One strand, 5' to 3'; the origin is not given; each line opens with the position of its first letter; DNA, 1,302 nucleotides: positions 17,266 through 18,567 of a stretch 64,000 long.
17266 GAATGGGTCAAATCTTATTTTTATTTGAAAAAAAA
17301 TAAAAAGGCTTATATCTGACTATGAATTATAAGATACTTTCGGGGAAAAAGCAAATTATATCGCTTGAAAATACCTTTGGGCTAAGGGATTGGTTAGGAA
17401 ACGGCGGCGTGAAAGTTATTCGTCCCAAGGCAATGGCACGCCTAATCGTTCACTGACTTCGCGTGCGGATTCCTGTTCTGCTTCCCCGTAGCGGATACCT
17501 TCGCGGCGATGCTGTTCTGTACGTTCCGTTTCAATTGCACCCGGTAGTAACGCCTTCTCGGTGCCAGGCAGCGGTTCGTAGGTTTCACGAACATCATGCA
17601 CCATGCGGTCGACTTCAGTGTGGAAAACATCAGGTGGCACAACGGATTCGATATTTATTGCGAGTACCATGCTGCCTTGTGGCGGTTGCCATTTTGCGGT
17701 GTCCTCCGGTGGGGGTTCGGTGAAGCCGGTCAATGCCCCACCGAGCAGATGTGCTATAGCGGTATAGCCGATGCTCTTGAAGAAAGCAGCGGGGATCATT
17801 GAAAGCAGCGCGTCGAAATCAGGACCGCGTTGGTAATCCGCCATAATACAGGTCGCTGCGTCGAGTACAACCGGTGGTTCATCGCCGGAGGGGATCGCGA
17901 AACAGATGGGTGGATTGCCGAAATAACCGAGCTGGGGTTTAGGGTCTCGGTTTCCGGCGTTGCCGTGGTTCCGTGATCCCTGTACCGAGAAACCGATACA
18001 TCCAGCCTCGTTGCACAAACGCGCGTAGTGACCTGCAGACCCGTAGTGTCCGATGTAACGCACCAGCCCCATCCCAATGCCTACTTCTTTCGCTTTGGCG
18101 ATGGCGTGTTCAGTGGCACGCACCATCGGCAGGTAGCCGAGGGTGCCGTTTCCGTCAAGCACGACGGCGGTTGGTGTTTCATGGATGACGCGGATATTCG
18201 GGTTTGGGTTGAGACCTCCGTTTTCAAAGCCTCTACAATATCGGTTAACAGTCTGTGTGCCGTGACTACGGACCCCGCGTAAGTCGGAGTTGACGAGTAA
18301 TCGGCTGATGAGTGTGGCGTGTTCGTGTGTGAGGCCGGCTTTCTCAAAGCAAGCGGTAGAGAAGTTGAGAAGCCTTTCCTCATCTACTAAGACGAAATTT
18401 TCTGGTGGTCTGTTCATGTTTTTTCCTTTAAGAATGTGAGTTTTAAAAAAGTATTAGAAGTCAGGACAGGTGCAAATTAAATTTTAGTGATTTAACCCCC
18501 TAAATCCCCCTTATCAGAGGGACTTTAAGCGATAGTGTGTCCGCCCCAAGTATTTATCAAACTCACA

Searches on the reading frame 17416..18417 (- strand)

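Call 80: search_protein_families(library=pfam, proteins=[window:17416-18417:-], max_evalue=0.0001)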
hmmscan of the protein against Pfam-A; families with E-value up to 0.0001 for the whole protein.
window:17416-18417:- (333 aa): 1 family
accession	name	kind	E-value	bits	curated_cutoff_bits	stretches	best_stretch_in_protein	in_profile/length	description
PF02615.19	Ldh_2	-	1.7e-62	211.9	38.8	2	12-193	2-179/333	Malate/L-lactate dehydrogenase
